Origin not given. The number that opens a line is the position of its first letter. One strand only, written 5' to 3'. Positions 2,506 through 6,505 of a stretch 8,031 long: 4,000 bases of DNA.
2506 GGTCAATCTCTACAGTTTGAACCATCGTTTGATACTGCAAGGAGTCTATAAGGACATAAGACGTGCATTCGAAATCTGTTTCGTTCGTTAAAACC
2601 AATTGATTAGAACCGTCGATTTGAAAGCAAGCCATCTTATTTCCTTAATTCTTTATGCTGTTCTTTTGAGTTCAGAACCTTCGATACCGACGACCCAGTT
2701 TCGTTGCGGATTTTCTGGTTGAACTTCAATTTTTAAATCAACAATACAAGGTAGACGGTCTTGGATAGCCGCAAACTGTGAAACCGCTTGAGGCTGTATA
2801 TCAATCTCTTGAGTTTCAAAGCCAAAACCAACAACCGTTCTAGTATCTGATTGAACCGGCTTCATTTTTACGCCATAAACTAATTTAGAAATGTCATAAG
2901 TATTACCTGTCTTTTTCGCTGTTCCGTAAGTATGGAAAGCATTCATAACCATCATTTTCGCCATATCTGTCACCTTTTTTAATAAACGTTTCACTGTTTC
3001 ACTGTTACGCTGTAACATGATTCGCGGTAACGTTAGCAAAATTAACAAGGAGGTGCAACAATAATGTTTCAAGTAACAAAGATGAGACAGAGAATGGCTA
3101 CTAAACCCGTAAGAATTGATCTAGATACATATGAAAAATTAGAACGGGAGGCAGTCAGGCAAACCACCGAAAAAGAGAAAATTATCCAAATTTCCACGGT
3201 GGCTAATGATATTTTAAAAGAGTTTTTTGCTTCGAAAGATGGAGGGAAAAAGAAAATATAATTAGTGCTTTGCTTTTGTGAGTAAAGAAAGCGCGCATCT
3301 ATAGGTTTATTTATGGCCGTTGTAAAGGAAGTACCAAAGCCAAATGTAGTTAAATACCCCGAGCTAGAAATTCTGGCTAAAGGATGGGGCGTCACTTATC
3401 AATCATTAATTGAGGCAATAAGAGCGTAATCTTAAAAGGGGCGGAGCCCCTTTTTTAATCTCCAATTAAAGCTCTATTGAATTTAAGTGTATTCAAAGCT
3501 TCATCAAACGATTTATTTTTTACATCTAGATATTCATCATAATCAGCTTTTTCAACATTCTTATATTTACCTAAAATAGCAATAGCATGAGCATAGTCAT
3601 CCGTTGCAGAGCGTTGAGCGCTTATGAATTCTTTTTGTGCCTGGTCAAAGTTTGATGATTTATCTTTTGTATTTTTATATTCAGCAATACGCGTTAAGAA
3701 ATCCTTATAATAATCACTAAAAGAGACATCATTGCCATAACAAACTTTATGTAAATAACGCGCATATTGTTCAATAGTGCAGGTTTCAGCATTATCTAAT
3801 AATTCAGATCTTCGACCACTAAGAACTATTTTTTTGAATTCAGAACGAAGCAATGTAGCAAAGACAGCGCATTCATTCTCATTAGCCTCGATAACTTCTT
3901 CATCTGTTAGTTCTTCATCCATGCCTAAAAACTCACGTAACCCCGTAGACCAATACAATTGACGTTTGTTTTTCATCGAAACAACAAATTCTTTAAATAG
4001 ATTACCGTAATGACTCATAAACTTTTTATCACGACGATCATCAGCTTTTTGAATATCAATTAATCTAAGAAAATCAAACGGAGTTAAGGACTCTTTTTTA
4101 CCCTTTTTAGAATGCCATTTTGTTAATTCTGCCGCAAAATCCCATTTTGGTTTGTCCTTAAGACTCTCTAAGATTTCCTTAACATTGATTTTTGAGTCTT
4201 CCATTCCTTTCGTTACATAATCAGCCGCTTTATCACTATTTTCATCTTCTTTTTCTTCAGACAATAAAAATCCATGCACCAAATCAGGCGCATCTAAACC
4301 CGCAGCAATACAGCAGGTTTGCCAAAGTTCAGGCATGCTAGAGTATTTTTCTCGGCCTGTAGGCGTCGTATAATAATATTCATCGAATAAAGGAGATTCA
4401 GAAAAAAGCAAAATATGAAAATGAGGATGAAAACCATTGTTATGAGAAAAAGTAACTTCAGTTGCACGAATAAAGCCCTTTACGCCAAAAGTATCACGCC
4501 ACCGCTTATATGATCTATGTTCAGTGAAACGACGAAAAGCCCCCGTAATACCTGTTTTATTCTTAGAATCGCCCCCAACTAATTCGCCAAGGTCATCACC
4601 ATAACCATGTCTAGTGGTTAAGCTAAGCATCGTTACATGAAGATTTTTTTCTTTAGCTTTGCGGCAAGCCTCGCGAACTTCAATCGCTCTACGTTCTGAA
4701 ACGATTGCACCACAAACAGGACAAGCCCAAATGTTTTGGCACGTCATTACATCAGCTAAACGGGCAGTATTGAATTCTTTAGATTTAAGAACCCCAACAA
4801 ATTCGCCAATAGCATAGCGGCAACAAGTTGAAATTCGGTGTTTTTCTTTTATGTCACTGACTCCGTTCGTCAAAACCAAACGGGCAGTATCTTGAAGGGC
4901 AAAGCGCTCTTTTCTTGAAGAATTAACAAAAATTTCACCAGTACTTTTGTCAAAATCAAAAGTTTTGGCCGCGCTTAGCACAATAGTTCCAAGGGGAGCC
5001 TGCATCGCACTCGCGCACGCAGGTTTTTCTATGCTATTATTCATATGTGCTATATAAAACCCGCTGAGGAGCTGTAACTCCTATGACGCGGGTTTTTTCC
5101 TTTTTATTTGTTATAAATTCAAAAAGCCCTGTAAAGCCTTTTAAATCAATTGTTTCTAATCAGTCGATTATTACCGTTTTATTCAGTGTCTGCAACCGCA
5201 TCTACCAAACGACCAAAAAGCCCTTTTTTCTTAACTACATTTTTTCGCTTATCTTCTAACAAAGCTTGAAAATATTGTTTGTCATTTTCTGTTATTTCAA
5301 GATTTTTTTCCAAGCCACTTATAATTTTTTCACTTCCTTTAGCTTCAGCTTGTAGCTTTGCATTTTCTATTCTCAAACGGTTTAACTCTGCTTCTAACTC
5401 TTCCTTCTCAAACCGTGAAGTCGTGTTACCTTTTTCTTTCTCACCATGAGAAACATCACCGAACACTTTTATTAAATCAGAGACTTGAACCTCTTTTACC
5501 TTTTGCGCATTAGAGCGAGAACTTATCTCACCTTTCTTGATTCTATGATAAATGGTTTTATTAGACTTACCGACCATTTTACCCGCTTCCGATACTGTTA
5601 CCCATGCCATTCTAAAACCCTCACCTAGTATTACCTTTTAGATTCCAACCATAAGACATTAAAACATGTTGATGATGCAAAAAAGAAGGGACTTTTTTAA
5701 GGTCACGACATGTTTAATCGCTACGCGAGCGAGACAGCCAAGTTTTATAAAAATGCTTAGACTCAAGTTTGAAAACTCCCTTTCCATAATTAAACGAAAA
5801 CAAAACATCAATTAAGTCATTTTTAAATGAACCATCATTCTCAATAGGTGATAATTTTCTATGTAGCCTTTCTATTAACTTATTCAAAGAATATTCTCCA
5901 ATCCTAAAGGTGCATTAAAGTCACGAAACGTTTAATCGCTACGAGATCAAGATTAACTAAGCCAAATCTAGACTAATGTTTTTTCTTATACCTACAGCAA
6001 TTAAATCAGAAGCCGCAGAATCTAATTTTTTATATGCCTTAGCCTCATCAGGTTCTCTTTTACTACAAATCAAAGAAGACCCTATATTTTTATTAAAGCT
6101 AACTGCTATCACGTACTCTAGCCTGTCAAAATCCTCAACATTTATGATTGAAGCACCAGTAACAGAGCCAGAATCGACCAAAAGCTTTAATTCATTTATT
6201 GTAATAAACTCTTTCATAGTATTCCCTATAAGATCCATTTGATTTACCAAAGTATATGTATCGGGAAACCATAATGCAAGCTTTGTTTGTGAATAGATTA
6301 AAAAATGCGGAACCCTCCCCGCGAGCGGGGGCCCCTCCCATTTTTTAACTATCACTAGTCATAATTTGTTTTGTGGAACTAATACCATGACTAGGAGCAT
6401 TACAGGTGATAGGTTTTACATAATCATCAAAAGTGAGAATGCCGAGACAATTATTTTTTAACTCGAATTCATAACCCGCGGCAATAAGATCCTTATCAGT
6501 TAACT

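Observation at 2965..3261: A divergent RHH-like regulator is embedded antisense between rep and the structural operon, next to an operator cluster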

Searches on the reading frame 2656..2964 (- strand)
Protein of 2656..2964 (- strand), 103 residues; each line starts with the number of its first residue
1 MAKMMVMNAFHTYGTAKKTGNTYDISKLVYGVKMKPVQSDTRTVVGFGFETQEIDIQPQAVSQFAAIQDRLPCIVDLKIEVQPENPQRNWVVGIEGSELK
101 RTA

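Call 3: search_protein_families(library=pfam, proteins=[window:2656-2964:-], max_evalue=1)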
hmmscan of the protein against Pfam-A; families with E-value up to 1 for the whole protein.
window:2656-2964:- (103 aa): 2 families
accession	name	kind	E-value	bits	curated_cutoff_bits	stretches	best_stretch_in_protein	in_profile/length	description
PF07459.16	CTX_RstB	-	2.9e-14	53.6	26.2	1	3-92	1-92/92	CTX phage RstB protein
PF12176.13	MtaB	-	0.16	11.2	25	1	25-63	12-50/460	Methanol-cobalamin methyltransferase B subunit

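Call 4: search_protein_families(library=phrogs, proteins=[window:2656-2964:-], max_evalue=1)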
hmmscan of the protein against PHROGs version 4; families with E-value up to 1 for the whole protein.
window:2656-2964:- (103 aa): 1 family
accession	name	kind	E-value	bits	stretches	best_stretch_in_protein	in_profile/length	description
phrog_929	-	moron, auxiliary metabolic gene and host takeover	6.6e-25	88.3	1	3-96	2-95/103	RstB sensor of two protein system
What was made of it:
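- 2653..2964 (-): RstB-like ssDNA-binding gene (103 aa from the ATG at 2964). It is the first gene of the ssb, coat and assembly gene string and is divergent from ORF65. Pfam CTX_RstB 2.9e-14 (call 3). phrog_929 6.6e-25 (call 4).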

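Call 21: search_dna_similar(query=window:2656-2964:-, collection=phages, mode=protein, max_evalue=0.001, max_rows=30)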
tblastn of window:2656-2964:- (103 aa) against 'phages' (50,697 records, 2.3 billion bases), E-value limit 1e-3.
Records with a match: 49; places in all: 58; records where one place covers at least 80% of the query: 41.
Best place of each record, by identity: <60% 49.
By first word of the organism name: Affertcholeramvirus 25; Vibrio 21; Pseudomonas 3.
By host as written in the record: Vibrio cholerae O1 biovar El tor 9; - 5; Vibrio cholerae O1 biovar El Tor 5; Vibrio cyclitrophicus 10N.286.52.F6 4; Vibrio cholerae O1 3; Pseudomonas aeruginosa 2; Vibrio cyclitrophicus 10N.239.311.A09 2; Vibrio cyclitrophicus 10N.239.311.C11 2; and 12 more.
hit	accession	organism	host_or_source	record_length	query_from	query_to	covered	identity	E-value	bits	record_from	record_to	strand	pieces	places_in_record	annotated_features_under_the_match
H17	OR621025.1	Pseudomonas phage 17897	Pseudomonas aeruginosa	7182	14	95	80%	37.8%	8e-8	54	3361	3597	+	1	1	DNA-binding protein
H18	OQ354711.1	Pseudomonas phage WX_Y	Pseudomonas aeruginosa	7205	14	95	80%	36.6%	3e-7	52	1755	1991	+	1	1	hypothetical protein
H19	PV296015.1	Pseudomonas phage WX-Y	Pseudomonas aeruginosa ZS-PA-35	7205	14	95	80%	36.6%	3e-7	52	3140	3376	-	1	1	hypothetical protein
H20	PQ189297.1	Vibrio phage 10N.239.311.A09_PE002A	Vibrio cyclitrophicus 10N.239.311.A09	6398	1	95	92%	30.6%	2e-7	53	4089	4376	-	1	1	hypothetical protein (x2)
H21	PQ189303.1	Vibrio phage 10N.239.311.C11_PE002B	Vibrio cyclitrophicus 10N.239.311.C11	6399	1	95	92%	30.6%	2e-7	53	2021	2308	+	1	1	hypothetical protein (x2)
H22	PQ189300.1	Vibrio phage 10N.239.311.B03_PE002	Vibrio cyclitrophicus 10N.239.311.B03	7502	1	95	92%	30.6%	2e-7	53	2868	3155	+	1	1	hypothetical protein (x2)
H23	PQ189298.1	Vibrio phage 10N.239.311.A09_PE002B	Vibrio cyclitrophicus 10N.239.311.A09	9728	1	95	92%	30.6%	2e-7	53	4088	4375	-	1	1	hypothetical protein (x2)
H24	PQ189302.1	Vibrio phage 10N.239.311.C11_PE002A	Vibrio cyclitrophicus 10N.239.311.C11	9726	1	95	92%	30.6%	2e-7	53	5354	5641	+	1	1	hypothetical protein (x2)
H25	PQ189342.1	Vibrio phage 10N.286.52.F6_PE002B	Vibrio cyclitrophicus 10N.286.52.F6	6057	3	93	88%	28.9%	2e-8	56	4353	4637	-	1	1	hypothetical protein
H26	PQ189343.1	Vibrio phage 10N.286.52.F6_PE003A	Vibrio cyclitrophicus 10N.286.52.F6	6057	3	93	88%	28.9%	2e-8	56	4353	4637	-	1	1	hypothetical protein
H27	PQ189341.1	Vibrio phage 10N.286.52.F6_PE002A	Vibrio cyclitrophicus 10N.286.52.F6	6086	3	93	88%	28.9%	2e-8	56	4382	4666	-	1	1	hypothetical protein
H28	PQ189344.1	Vibrio phage 10N.286.52.F6_PE003B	Vibrio cyclitrophicus 10N.286.52.F6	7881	3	93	88%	28.9%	2e-8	56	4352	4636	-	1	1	hypothetical protein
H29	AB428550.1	Affertcholeramvirus CTXphi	-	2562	2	92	88%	28.6%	4e-5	46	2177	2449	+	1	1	rstB: RstB protein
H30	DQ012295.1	Affertcholeramvirus CTXphi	Vibrio cholerae serotype O1 biotype El ...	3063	2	92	88%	28.6%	4e-5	46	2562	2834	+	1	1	rstB: RstB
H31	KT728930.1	Vibrio phage pre-CTX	Vibrio cholerae biovar El Tor 9961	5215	2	92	88%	28.6%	4e-5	46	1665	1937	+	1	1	rstB: RstB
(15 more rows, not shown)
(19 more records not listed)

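Call 74: get_annotated_region(hit=H17, flank=3000)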
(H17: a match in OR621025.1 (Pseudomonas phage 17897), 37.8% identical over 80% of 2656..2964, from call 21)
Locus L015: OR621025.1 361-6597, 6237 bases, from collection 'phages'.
description: Pseudomonas phage 17897, complete genome.
organism: Pseudomonas phage 17897 (NCBI taxid 3082143)
taxonomy: Viruses; Monodnaviria; Loebvirae; Hofneiviricota; Faserviricetes; Tubulavirales
host: Pseudomonas aeruginosa; source: -; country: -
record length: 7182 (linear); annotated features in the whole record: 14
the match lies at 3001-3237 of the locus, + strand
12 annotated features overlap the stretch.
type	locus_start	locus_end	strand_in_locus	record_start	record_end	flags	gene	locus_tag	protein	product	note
CDS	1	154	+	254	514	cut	-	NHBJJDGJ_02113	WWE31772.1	DNA-binding protein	DNA-binding protein CDS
CDS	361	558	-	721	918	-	-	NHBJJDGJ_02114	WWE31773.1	hypothetical protein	hypothetical protein CDS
CDS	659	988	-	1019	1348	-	-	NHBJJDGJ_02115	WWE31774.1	repressor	repressor CDS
CDS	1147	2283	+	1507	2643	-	-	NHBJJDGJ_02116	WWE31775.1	replication protein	replication protein CDS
CDS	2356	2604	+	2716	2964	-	-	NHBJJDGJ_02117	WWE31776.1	hypothetical protein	hypothetical protein CDS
CDS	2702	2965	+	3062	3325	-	-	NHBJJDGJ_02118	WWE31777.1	hypothetical protein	hypothetical protein CDS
CDS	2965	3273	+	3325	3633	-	-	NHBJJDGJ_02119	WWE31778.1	DNA-binding protein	DNA-binding protein gp5-like CDS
CDS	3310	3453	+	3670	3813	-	-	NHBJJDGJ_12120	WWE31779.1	tail virion protein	tail virion protein gp7-like CDS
CDS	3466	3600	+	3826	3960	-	-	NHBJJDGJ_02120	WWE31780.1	CoaB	coaB CDS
CDS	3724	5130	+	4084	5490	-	-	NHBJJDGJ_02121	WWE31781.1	CoaA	coaA CDS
CDS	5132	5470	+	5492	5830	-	-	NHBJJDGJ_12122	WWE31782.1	head virion protein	head virion protein gp6-like CDS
CDS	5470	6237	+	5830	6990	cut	-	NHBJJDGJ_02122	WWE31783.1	ZOT-like protein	ZOT-like CDS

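Call 75: get_annotated_region(hit=H22, flank=3000)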
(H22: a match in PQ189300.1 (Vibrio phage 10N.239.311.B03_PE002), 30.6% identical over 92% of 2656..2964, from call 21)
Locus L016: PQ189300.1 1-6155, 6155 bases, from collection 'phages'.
description: Vibrio phage 10N.239.311.B03_PE002, complete genome.
organism: Vibrio phage 10N.239.311.B03_PE002 (NCBI taxid 3385280)
taxonomy: Viruses; Monodnaviria; Loebvirae; Hofneiviricota; Faserviricetes; Tubulavirales
host: Vibrio cyclitrophicus 10N.239.311.B03; source: seawater; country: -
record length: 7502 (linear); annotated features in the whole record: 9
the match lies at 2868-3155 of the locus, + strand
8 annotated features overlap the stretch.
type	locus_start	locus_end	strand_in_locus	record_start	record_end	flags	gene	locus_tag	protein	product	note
CDS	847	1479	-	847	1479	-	-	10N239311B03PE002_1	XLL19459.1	hypothetical protein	YR559_MIMIV_Uncharacterized_HTH- type_transcriptional_regulator_R559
CDS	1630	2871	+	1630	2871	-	-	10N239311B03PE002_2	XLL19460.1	hypothetical protein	Phage_replication_protein_CRI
CDS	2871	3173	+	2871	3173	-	-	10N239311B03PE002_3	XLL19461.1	hypothetical protein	RstB_sensor_of_two_protein_system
CDS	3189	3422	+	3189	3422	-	-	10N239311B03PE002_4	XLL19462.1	hypothetical protein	COAT3_XANCP_Phi-Lf_prophage- derived_putative_minor_coat_protein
CDS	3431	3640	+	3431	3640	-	-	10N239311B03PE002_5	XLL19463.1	hypothetical protein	putative_major_coat_protein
CDS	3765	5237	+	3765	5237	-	-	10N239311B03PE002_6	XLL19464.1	hypothetical protein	-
CDS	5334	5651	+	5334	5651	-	-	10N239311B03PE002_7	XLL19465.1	hypothetical protein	Protein_of_unknown_function_(DUF2523)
CDS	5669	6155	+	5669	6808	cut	-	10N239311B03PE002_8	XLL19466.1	hypothetical protein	G1P_BPPHL_Gene_1_protein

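Call 76: get_annotated_region(hit=H25, flank=3000)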
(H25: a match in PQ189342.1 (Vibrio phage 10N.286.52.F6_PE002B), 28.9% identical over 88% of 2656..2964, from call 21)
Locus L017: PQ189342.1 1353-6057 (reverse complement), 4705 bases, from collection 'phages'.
description: Vibrio phage 10N.286.52.F6_PE002B, complete genome.
organism: Vibrio phage 10N.286.52.F6_PE002B (NCBI taxid 3385322)
taxonomy: Viruses; Monodnaviria; Loebvirae; Hofneiviricota; Faserviricetes; Tubulavirales
host: Vibrio cyclitrophicus 10N.286.52.F6; source: seawater; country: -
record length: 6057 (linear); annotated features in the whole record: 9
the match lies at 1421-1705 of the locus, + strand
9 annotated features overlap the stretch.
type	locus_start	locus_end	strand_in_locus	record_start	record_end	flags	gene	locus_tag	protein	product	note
CDS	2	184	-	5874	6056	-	-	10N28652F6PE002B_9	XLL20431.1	hypothetical protein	-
CDS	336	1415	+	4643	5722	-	-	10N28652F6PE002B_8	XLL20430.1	hypothetical protein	DNA_replication_initiation_protein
CDS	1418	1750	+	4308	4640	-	-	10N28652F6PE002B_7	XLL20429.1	hypothetical protein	RstB_sensor_of_two_protein_system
CDS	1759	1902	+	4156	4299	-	-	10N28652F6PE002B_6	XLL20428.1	hypothetical protein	-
CDS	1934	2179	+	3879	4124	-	-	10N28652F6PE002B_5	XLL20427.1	hypothetical protein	COAT3_XANCP_Phi-Lf_prophage- derived_putative_minor_coat_protein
CDS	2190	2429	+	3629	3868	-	-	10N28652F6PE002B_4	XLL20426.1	hypothetical protein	putative_major_coat_protein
CDS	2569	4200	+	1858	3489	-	-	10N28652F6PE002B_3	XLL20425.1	hypothetical protein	-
CDS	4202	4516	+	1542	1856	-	-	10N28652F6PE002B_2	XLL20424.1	hypothetical protein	-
CDS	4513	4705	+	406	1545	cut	-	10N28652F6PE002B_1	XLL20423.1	hypothetical protein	G1P_BPPHL_Gene_1_protein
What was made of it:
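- On Canonical inovirus repressor module (CTXphi RstR type): The canonical layout is seen in calls 74-76.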

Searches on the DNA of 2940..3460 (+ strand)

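Call 96: search_dna_similar(query=window:2940-3460:+, collection=phages, mode=distant, max_evalue=1, max_rows=15)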
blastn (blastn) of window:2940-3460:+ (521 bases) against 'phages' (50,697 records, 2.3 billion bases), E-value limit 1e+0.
Records with a match: 6; places in all: 6; records where one place covers at least 80% of the query: 0.
Best place of each record, by identity: 95-99% 1; 90-95% 2; 80-90% 2; 60-80% 1.
By first word of the organism name: Lactococcus 2; Synechococcus 1; Clostridioides 1; Bacillus 1; Oenococcus 1.
By host as written in the record: Lactococcus lactis 2; Synechococcus sp. WH 7803 1; - 1; Bacillus cereus 1; Oenococcus oeni 1.
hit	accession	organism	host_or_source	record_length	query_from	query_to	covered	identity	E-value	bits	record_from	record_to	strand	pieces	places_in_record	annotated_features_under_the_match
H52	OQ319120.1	Synechococcus phage S-BM1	Synechococcus sp. WH 7803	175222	473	520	9%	79.6%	5e-1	41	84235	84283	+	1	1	hypothetical protein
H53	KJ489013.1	Lactococcus phage P162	Lactococcus lactis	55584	89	126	7%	84.6%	5e-1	41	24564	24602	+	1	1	hypothetical protein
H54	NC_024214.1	Lactococcus phage P162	Lactococcus lactis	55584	89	126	7%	84.6%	5e-1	41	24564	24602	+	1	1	hypothetical protein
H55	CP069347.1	Clostridioides phage pCD5401_3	soil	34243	261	288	5%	92.9%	1e-1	43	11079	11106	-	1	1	record has no annotation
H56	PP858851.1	Bacillus phage PHBA67-J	Bacillus cereus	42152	32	58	5%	92.6%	5e-1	41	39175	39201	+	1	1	hypothetical protein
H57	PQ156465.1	Oenococcus phage Krappator27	Oenococcus oeni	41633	262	286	5%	96.0%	5e-1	42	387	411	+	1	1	terminase small subunit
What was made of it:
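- Tried and rejected: A distant blastn of 2940-3460 gave only chance hits (call 96).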

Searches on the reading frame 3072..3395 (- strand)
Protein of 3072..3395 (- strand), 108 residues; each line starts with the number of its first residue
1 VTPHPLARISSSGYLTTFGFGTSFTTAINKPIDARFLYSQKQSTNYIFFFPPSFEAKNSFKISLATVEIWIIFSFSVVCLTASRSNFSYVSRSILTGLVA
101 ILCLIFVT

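Call 3: search_protein_families(library=pfam, proteins=[window:3072-3395:-], max_evalue=1)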
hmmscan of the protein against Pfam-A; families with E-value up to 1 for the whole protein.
window:3072-3395:- (108 aa): 0 families

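Call 4: search_protein_families(library=phrogs, proteins=[window:3072-3395:-], max_evalue=1)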
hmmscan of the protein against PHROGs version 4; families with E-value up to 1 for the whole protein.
window:3072-3395:- (108 aa): 1 family
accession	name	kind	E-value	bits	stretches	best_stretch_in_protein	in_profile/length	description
phrog_11107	-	unknown function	0.0041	18.5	1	42-106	6-68/80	-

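Call 95: search_dna_similar(query=window:3072-3395:-, collection=phages, mode=protein, max_evalue=10, max_rows=15)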
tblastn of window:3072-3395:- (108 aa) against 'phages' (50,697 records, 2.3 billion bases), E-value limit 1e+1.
Records with a match: 5; places in all: 5; records where one place covers at least 80% of the query: 0.
Best place of each record, by identity: <60% 5.
By first word of the organism name: Prevotella 5.
By host as written in the record: Prevotella sp. 5.
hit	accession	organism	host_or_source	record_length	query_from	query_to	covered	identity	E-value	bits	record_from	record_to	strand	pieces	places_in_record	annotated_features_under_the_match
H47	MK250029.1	Prevotella phage Lak-C1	Prevotella sp.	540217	42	69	26%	46.4%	7e+0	31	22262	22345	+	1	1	record has no annotation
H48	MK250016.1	Prevotella phage Lak-A1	Prevotella sp.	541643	42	69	26%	46.4%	7e+0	31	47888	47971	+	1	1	record has no annotation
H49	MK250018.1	Prevotella phage Lak-A1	Prevotella sp.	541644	42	69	26%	46.4%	7e+0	31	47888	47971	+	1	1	record has no annotation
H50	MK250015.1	Prevotella phage Lak-A1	Prevotella sp.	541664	42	69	26%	46.4%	7e+0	31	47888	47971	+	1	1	record has no annotation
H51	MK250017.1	Prevotella phage Lak-A1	Prevotella sp.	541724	42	69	26%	46.4%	7e+0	31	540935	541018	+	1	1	record has no annotation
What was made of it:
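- Tried and rejected: The weak phrog_11107 hit to the 108-aa ORF was followed up and rejected (calls 4, 95).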

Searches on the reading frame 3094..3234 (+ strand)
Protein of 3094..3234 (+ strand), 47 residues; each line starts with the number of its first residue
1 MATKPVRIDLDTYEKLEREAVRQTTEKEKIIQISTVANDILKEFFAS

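Call 98: search_protein_families(library=pfam, proteins=[window:3094-3234:+], max_evalue=10)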
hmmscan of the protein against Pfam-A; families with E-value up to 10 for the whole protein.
seq(47 aa): 1 family
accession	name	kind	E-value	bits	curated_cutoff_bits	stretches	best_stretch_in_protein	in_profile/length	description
PF23162.1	AEP_C962R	-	0.027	15.1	23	1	3-46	45-88/190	C962R protein N-terminal AEP domain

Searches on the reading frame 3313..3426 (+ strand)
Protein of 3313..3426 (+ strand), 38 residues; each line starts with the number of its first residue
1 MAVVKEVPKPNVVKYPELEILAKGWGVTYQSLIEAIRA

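Call 3: search_protein_families(library=pfam, proteins=[window:3313-3426:+], max_evalue=1)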
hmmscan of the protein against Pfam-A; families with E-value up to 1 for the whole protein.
window:3313-3426:+ (38 aa): 1 family
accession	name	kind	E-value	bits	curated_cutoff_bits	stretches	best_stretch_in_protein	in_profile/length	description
PF12244.13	DUF3606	-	0.15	12.4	24.3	1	17-38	20-41/54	Protein of unknown function (DUF3606)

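Call 4: search_protein_families(library=phrogs, proteins=[window:3313-3426:+], max_evalue=1)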
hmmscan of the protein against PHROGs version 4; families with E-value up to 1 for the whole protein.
window:3313-3426:+ (38 aa): 0 families

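Call 65: search_protein_families(library=pfam, alignment_id=A6, max_evalue=10)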
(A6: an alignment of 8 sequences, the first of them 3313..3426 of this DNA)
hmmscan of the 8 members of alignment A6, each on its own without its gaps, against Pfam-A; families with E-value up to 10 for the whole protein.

A. member 1, window:3313-3426:+ (38 aa): 1 family
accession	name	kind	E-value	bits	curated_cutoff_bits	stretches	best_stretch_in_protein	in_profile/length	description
PF12244.13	DUF3606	-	0.15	12.4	24.3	1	17-38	20-41/54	Protein of unknown function (DUF3606)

B. families by the number of members that match (of 8 scanned): 2 families
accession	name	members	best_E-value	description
PF04404.17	ERF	1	0.14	ERF superfamily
PF12244.13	DUF3606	1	0.15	Protein of unknown function (DUF3606)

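Call 78: search_protein_families(library=padloc, proteins=[window:3313-3426:+], max_evalue=1)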
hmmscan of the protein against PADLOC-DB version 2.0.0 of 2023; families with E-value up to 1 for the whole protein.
window:3313-3426:+ (38 aa): 0 families
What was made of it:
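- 3313..3429 (+): ORF38, the second plus-strand gene (38 aa). Conserved motif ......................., a Cro-like helix-turn-helix pattern. No Pfam or PADLOC hit (calls 65, 78).
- There are no PADLOC or Pfam hits (calls 65, 78).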

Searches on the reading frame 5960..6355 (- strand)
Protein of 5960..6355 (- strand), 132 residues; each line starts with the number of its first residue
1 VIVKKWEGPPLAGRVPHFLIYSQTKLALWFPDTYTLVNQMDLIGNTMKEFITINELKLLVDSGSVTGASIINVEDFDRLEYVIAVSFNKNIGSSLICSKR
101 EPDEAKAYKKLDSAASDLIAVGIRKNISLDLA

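Call 3: search_protein_families(library=pfam, proteins=[window:5960-6355:-], max_evalue=1)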
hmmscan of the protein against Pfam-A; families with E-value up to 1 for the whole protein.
window:5960-6355:- (132 aa): 0 families

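Call 4: search_protein_families(library=phrogs, proteins=[window:5960-6355:-], max_evalue=1)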
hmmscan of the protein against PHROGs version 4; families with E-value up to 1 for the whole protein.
window:5960-6355:- (132 aa): 1 family
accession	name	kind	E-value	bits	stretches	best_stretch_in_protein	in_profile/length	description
phrog_24955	-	unknown function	0.16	12.7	1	35-74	84-123/134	-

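Call 78: search_protein_families(library=padloc, proteins=[window:5960-6355:-], max_evalue=1)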
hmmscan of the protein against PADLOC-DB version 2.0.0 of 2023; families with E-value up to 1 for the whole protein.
window:5960-6355:- (132 aa): 0 families
